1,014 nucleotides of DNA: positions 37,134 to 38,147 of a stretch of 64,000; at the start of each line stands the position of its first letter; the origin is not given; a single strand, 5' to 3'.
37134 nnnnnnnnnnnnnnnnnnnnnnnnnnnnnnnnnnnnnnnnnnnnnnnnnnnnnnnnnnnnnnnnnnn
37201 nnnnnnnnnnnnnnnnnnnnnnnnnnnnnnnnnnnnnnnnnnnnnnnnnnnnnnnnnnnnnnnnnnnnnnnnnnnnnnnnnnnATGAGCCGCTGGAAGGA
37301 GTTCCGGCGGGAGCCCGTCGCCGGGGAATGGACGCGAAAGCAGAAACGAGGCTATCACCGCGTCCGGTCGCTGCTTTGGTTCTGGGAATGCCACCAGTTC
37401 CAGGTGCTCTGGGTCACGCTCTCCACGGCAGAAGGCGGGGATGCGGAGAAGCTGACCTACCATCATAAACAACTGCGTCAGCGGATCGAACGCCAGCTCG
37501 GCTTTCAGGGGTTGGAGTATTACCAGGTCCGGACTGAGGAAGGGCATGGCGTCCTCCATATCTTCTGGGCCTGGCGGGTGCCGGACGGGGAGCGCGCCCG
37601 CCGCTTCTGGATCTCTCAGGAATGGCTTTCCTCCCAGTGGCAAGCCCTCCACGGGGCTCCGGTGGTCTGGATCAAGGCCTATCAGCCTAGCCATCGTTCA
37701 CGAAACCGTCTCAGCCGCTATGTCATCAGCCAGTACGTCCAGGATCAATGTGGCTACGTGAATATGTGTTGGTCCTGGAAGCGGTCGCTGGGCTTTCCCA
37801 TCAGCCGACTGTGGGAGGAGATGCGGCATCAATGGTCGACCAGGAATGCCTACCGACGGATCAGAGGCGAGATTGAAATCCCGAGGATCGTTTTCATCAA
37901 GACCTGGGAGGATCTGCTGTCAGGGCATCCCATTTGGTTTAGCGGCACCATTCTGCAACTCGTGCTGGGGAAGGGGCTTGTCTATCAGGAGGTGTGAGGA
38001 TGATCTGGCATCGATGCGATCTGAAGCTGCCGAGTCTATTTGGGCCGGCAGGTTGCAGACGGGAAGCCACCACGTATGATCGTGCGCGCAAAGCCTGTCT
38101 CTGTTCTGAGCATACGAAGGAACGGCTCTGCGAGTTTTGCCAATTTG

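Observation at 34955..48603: Tandem array of mini integrative elements at tRNA-Cys: one autonomous helper plus int-less derivatives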

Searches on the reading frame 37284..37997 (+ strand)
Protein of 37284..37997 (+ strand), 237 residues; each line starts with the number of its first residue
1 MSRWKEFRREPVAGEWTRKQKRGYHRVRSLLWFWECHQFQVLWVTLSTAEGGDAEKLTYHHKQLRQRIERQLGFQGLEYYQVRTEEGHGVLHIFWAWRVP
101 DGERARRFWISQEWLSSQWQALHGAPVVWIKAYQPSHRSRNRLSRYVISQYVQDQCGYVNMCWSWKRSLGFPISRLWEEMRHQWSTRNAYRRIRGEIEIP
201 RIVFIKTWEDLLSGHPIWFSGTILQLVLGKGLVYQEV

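Call 14: find_homologous_proteins(query=window:37284-37994:+)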
Query seq(237 aa) (237 aa): 85 proteins with E <= 0.001 among 225 candidates.
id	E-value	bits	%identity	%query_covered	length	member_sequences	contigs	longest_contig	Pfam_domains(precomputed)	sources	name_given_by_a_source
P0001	1.7e-160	550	100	100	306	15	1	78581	-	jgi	jgi:hypothetical protein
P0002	4.9e-160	549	99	100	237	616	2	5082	-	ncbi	-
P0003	5.2e-131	454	88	100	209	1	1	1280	-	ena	-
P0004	6.5e-130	450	82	93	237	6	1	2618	-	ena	-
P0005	3.4e-126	438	82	94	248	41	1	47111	-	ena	-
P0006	6.4e-124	431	78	100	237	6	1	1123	-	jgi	jgi:hypothetical protein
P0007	1.1e-122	427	87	87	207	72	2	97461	-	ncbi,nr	ncbi:MAG: hypothetical protein K1X60_00555 [Nitrospira sp.]|nr:hypothetical protein [Nitrospira sp.]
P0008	6.9e-122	424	79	99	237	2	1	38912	-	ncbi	-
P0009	1.6e-115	403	73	96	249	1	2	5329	-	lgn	-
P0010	5.5e-115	401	78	93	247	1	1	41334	-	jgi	jgi:hypothetical protein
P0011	3.3e-114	399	72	96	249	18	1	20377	-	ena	-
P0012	3.6e-113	395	72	95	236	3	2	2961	-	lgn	-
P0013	2.4e-112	393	81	86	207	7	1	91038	-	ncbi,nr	ncbi:MAG: hypothetical protein IPL14_19200 [Nitrospira sp.]|nr:hypothetical protein [Nitrospira sp.]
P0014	8.3e-112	391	72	95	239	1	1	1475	-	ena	-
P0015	7.9e-110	384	100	70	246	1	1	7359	-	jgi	jgi:hypothetical protein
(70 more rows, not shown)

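Call 18: search_solved_structures(query=A2, max_evalue=10)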
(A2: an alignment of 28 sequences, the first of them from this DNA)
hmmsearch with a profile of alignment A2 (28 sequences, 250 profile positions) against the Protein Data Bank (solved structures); distinct sequences matched with E-value up to 10: 5.
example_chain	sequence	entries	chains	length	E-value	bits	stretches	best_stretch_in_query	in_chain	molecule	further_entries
2ahy_A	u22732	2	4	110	1.5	11.3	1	28-49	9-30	Potassium channel protein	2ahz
2q6a_A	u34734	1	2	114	1.6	11.2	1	28-49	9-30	Potassium channel protein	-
2q69_A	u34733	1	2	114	1.6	11.2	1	28-49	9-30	Potassium channel protein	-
2q67_A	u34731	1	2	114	1.7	11.1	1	28-49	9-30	Potassium channel protein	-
2q68_A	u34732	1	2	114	1.7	11.1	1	28-49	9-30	Potassium channel protein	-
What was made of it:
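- Tried and rejected: A sequence search of the Rep profile against PDB gave nothing meaningful (call 18).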

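Call 22: find_related_loci(query=A2, collection=genome_contigs, flank=10000)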
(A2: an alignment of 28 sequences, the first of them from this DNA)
Query A2 (237 aa) in genome_contigs; peptide patterns used: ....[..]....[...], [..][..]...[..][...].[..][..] (x = any residue, [..] = any of these).
76 stretches matched a pattern; 63 encode a relative of the query (tblastn E <= 1e-3); 63 distinct loci.
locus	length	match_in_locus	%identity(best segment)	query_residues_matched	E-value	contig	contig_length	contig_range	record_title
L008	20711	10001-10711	100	1-237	2e-159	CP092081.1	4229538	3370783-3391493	MAG: Nitrospira sp. isolate UBC2 chromosome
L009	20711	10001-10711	100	1-237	7e-159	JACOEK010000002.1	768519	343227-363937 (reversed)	MAG: Nitrospira sp. isolate S2bin.16 NODE_4_length_768519_cov_28.416314, whole genome shotgun sequence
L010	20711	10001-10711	99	1-237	1e-158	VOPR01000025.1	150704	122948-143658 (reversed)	MAG: Nitrospira sp. isolate MAG_246 c_000000002800, whole genome shotgun sequence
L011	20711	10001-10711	100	1-237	1e-158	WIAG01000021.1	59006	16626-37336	MAG: Nitrospira sp. CR1.2 NODE_343_length_59006_cov_20.7955, whole genome shotgun sequence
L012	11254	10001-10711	100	1-237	3e-158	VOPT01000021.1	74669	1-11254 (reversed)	MAG: Nitrospira sp. isolate MAG_266 c_000000003626, whole genome shotgun sequence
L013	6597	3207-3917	99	1-237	2e-158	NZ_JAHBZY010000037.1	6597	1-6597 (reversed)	MAG: Nitrosomonas sp. isolate ACE_PRO53 PRO53_37, whole genome shotgun sequence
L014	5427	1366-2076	99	1-237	1e-159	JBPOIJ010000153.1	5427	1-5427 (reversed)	MAG: Myxococcota bacterium isolate MAG_545 c_000000506468, whole genome shotgun sequence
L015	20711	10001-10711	100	1-237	5e-158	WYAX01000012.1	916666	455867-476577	MAG: Nitrospira defluvii isolate NOB1 k127_92491, whole genome shotgun sequence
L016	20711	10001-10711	100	1-237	9e-158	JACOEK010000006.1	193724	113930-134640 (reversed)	MAG: Nitrospira sp. isolate S2bin.16 NODE_86_length_193724_cov_28.567184, whole genome shotgun sequence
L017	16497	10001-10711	98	1-237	4e-157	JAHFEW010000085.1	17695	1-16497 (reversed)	MAG: Nitrospira sp. isolate nzgw278 NODE_1028_length_17696_cov_8.224296, whole genome shotgun sequence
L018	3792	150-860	99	1-237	8e-163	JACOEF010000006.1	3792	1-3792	MAG: Nitrospira sp. isolate S0bin1_add k99_93406, whole genome shotgun sequence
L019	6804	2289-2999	97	1-237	8e-157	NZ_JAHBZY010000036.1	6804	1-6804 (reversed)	MAG: Nitrosomonas sp. isolate ACE_PRO53 PRO53_36, whole genome shotgun sequence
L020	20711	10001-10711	99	1-237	2e-156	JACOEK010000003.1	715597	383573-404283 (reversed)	MAG: Nitrospira sp. isolate S2bin.16 NODE_8_length_715597_cov_27.748885, whole genome shotgun sequence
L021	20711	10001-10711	98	1-237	2e-156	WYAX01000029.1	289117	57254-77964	MAG: Nitrospira defluvii isolate NOB1 k127_713750, whole genome shotgun sequence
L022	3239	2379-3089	98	1-237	6e-163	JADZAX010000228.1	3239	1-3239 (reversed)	MAG: Verrucomicrobiales bacterium isolate SJ642 c_000000607442, whole genome shotgun sequence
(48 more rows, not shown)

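Call 24: predict_structure(alignment_id=A2)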
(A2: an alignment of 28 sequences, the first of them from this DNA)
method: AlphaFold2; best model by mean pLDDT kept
length: 237 residues; sequences in the alignment: 28
mean_pLDDT: 85.4   pTM: 0.81
mean pLDDT of the five models: 85.4, 84.9, 84.1, 83.2, 83.1
residues with pLDDT >= 90: 134; 70-90: 75; 50-70: 13; < 50: 15
segments of 3 or more residues with pLDDT < 50: 1-12, 151-153
pLDDT, mean of each block of 10 residues (from residue 1): 39 70 88 94 91 87 96 93 83 94 92 95 86 93 84 60 68 85 94 96 94 93 89 87
secondary structure, 60 per line:
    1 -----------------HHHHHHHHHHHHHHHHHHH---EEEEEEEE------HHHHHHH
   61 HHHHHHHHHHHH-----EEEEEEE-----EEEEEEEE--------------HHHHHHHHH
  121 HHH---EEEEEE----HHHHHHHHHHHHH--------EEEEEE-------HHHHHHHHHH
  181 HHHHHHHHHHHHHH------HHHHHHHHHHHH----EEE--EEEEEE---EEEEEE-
elements in order: H18-36 E40-47 H54-72 E78-84 E90-97 H112-123 E127-132 H137-149 E158-163 H171-194 H201-212 E217-219 E222-227 E231-236

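Call 38: fold_search(model_id=the predicted structure, library=pdb)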
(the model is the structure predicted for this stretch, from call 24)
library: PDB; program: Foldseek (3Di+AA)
matches with E <= 10: 736; with E <= 0.001: 0
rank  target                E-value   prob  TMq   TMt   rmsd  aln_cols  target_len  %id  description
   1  1pbu_MODEL_1_A        1.4e-02  0.90  0.31  0.41  13.8       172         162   15  Solution structure of the C-terminal domain of the human eEF1Bgamma subunit (released 2003-07-15)
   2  2x3g                  2.6e-02  1.00  0.36  0.64   3.4       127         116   11  Crystal Structure of the hypothetical protein ORF119 from Sulfolobus islandicus rod-shaped virus 1 (released 2010-07-21)
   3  4u87_A                5.9e-02  0.80  0.30  0.36   9.2       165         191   10  Crystal structure of the Ba-soaked C2 crystal form of pMV158 replication initiator RepB (P3221 space group) (released 2015-08-26)
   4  9a9s_A                6.3e-02  0.90  0.35  0.21   7.0       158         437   14  Human elongation factor 1  complex (released 2025-07-30)
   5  3dky_D                7.1e-02  0.80  0.32  0.38   6.3       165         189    9  Crystal Structure of the replication initiator protein encoded on plasmid pMV158 (RepB), tetragonal form, to 3.6 Ang r (released 2009-06-30)
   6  9bc5_F                7.5e-02  0.21  0.16  0.09  13.3       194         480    8  AAV-2 Rep68-AAVS1 heptameric complex (released 2025-02-12)
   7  6bwq_B                8.4e-02  0.66  0.22  0.32   5.5        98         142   12  LarC2, the C-terminal domain of a cyclometallase involved in the synthesis of the NPN cofactor of lactate racemase, in (released 2018-06-20)
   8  6q1m                  8.4e-02  0.57  0.25  0.42   8.9       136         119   15  Crystal structure of the wheat dwarf virus Rep domain (released 2019-12-11)
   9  9bc5_D                8.4e-02  0.13  0.15  0.09  18.5       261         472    7  AAV-2 Rep68-AAVS1 heptameric complex (released 2025-02-12)
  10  4za1_C                9.5e-02  0.69  0.19  0.43   7.3       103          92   13  Crystal Structure of NosA Involved in Nosiheptide Biosynthesis (released 2015-08-19)
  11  5xgv_A                9.5e-02  0.47  0.18  0.10   7.9       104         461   13  The structure of Diels-Alderase PyrE3 in the biosynthetic pathway of pyrroindomycins (released 2018-04-25)
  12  5xor_A                1.0e-01  0.33  0.21  0.36   6.9       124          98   14  Crystal structure of N-terminal replicase protein of porcine circovirus type 2 (released 2018-07-04)
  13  6we0_A                1.1e-01  0.47  0.24  0.40   9.1       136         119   16  Wheat dwarf virus Rep domain complexed with a single-stranded DNA 10-mer comprising the cleavage site (released 2020-12-16)
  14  5dcx_J                1.3e-01  0.16  0.16  0.20  13.2       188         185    9  Structural studies of AAV2 Rep68 reveal a partially structured linker and compact domain conformation (released 2015-09-23)
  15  3wrn                  1.3e-01  0.14  0.20  0.19  16.6       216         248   12  Minute virus of mice non-structural protein-1N-terminal nuclease domain reveals a unique Zn2+ coordination in the active (released 2015-01-21)
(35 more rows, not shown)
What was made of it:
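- PDB hits are weak but recurrent and are to HUH Reps (call 38). Matches to solved Rep structures all have E > 0.01 (call 38).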

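Call 55: search_protein_families(library=pfam, alignment_id=A2, max_evalue=5)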
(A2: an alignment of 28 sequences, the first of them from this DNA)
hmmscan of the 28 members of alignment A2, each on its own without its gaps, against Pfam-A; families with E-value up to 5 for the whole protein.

A. member 1, seq(237 aa): 0 families

B. families by the number of members that match (of 28 scanned): 5 families
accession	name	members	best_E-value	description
PF23343.2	REP_ORF2-G2P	4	0.0071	Replication-associated protein ORF2/G2P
PF22659.2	YycE-like_C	2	0.062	YycE-like C-terminal domain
PF01383.26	CpcD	1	0.063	CpcD/allophycocyanin linker domain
PF14453.12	ThiS-like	1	0.2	ThiS-like ubiquitin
PF07136.16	DUF1385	1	0.37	Protein of unknown function (DUF1385)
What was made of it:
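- PF23343 is matched weakly by 4 of 28 family members (call 55).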

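Call 58: fold_search(model_id=the predicted structure, library=viral)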
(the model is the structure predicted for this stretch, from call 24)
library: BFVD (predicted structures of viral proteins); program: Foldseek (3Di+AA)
matches with E <= 10: 1146; with E <= 0.001: 65
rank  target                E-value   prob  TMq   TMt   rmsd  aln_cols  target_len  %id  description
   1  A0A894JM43            1.3e-05  1.00  0.36  0.31   7.1       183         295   14  (no name in the UniProt tables at hand)
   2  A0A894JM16            3.7e-05  1.00  0.36  0.25  10.4       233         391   14  (no name in the UniProt tables at hand)
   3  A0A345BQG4            4.5e-05  1.00  0.38  0.27   9.6       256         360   11  (no name in the UniProt tables at hand)
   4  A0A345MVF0            8.0e-05  1.00  0.36  0.28   7.4       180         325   18  (no name in the UniProt tables at hand)
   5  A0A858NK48            8.5e-05  1.00  0.41  0.38   6.1       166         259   15  (no name in the UniProt tables at hand)
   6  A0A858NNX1            9.0e-05  1.00  0.36  0.33   7.0       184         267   11  (no name in the UniProt tables at hand)
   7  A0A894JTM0            9.0e-05  1.00  0.39  0.33  16.1       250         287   13  (no name in the UniProt tables at hand)
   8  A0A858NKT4            9.6e-05  1.00  0.40  0.33   9.0       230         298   13  (no name in the UniProt tables at hand)
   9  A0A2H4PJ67            1.1e-04  1.00  0.43  0.41  11.9       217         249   16  (no name in the UniProt tables at hand)
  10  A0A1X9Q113            1.1e-04  1.00  0.38  0.23   7.4       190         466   12  (no name in the UniProt tables at hand)
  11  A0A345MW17            1.1e-04  1.00  0.37  0.30   9.3       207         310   16  (no name in the UniProt tables at hand)
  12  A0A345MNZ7            1.2e-04  1.00  0.36  0.34   5.2       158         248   10  (no name in the UniProt tables at hand)
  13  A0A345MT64            1.3e-04  1.00  0.35  0.38   6.0       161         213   16  (no name in the UniProt tables at hand)
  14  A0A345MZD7            1.6e-04  1.00  0.36  0.30  10.3       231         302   18  (no name in the UniProt tables at hand)
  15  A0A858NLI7            1.8e-04  1.00  0.35  0.28   9.4       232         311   14  (no name in the UniProt tables at hand)
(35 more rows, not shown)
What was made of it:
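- The two hits among the 50 listed that carry a name are Microvirus replication initiators (call 58).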

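Call 63: search_protein_families(library=ncbifam, proteins=[window:37284-37997:+], max_evalue=0.01)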
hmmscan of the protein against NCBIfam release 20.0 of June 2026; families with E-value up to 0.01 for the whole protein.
window:37284-37997:+ (237 aa): 0 families

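Call 68: search_dna_similar(query=window:37284-37994:+, collection=plasmids, mode=protein, max_evalue=0.001, max_rows=15)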
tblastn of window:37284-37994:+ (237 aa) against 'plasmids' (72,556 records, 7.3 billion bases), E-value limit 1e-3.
Records with a match: 2; places in all: 2; records where one place covers at least 80% of the query: 0.
Best place of each record, by identity: <60% 2.
By first word of the organism name: Thermotoga 2.
By predicted mobility (MOB-suite, as given by PLSDB): non-mobilizable 2.
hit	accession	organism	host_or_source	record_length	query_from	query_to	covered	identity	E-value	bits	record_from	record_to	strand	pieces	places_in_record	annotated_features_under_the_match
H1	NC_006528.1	Thermotoga petrophila RKU-1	-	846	9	165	66%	26.1%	7e-6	53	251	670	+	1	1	Rep protein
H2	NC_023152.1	Thermotoga sp. RQ7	-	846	9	165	66%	26.1%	7e-6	53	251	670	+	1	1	Rep protein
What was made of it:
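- tblastn to the pRQ7/pRKU1 Rep gives E 7e-6 (call 68). Its only close sequence homologue is a plasmid Rep (call 68).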

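Call 69: search_dna_similar(query=window:37284-37994:+, collection=phages, mode=protein, max_evalue=0.001, max_rows=15)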
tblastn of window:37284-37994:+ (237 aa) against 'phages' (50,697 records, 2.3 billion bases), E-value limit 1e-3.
No match.
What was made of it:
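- On Prophage / PICI-type satellite: Rep is absent from phage records (call 69).
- Rep has no match in 50,697 phage records (call 69).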

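Call 70: get_annotated_region(hit=H2, flank=500)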
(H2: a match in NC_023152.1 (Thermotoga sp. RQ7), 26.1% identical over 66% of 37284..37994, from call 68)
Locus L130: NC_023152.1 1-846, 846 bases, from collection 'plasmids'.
description: Thermotoga sp. RQ7 plasmid pRQ7, complete sequence
organism: Thermotoga sp. RQ7 (NCBI taxid 126738)
taxonomy: Bacteria; Thermotogota; Thermotogae; Thermotogales; Thermotogaceae; Thermotoga; Thermotoga sp. RQ7
host: -; source: -; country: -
typing (MOB-suite, as given by PLSDB): non-mobilizable
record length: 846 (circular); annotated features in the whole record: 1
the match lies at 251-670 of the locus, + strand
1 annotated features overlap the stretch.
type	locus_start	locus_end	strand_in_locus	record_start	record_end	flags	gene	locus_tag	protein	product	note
CDS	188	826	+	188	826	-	-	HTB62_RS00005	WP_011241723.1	Rep protein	-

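Call 95: find_related_loci(query=A2, collection=viral_contigs, flank=10000)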
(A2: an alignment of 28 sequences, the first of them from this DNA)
Query A2 (237 aa) in viral_contigs; peptide patterns used: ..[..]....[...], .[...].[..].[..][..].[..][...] (x = any residue, [..] = any of these).
81 stretches matched a pattern; 2 encode a relative of the query (tblastn E <= 1e-3); 2 distinct loci.
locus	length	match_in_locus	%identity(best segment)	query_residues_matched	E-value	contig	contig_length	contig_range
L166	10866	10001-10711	98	1-237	2e-159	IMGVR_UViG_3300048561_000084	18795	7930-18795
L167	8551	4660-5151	38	12-175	1e-30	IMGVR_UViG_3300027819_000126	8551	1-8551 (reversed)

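Call 99: search_protein_families(library=phrogs, proteins=[L166:591-1007:-, L166:1016-1450:-, L166:1561-2031:-, L166:2031-2540:-, L166:2402-3592:-, L166:3538-3975:-, L166:3980-4417:-, L166:4454-4966:-, L166:5510-6436:-, L166:6454-7605:-], max_evalue=0.001)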
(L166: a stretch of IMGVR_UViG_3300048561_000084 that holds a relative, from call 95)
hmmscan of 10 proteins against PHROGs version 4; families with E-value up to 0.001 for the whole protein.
L166:591-1007:- (138 aa): 4 families
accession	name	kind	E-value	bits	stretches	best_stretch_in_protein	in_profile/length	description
phrog_313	-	tail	4.1e-25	89.9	1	1-124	13-140/258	Tail assembly chaperone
phrog_8233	-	tail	1.5e-23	84.7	1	1-124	5-132/271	tail assembly chaperone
phrog_569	-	tail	0.00016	22.6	1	48-118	75-123/256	tail length tape measure protein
phrog_11266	-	unknown function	0.00099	20.3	0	6-72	11-75/105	-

L166:1016-1450:- (144 aa): 2 families
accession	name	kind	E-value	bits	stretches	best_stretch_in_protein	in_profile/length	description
phrog_141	-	head and packaging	3e-07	31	1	6-66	14-80/183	terminase small subunit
phrog_5710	-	unknown function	0.00048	21.3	1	5-50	7-54/129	-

L166:1561-2031:- (156 aa): 1 family
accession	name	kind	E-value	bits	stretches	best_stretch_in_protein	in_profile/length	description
phrog_169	-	connector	1.3e-18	68.9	1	1-140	124-253/275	tail completion or Neck1 protein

L166:2031-2540:- (169 aa): 0 families

L166:2402-3592:- (396 aa): 2 families
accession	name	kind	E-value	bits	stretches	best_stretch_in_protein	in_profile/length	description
phrog_617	-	head and packaging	4.7e-33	115.9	1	24-395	239-624/626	major head protein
phrog_10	-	head and packaging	2e-27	97.5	1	93-393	336-634/752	major head protein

L166:3538-3975:- (145 aa): 2 families
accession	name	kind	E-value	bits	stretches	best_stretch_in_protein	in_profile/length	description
phrog_57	-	head and packaging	1.6e-06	29.1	1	3-55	13-62/199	terminase small subunit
phrog_66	-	integration and excision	5.4e-05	24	1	3-68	94-156/412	excisionase and transcriptional regulator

L166:3980-4417:- (145 aa): 1 family
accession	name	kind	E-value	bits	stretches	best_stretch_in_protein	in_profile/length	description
phrog_2870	-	unknown function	0.00034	22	1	76-144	19-88/102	-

L166:4454-4966:- (170 aa): 0 families

L166:5510-6436:- (308 aa): 0 families

L166:6454-7605:- (383 aa): 7 families
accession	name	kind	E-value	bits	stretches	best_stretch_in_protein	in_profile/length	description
phrog_1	-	integration and excision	5.2e-68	231.8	1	4-371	93-451/611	integrase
phrog_216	-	integration and excision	1e-34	121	1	163-372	21-241/301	integrase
phrog_3423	-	unknown function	1.8e-08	35.5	1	4-132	8-135/157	-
phrog_7244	-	integration and excision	3.8e-08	33.9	1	144-244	126-225/263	integrase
phrog_17497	-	unknown function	2.9e-05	25.2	1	291-376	32-121/133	-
phrog_35951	-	unknown function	3e-05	25.4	1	299-355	6-62/97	-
phrog_4710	-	unknown function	5.5e-05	23.8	1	196-258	132-195/211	-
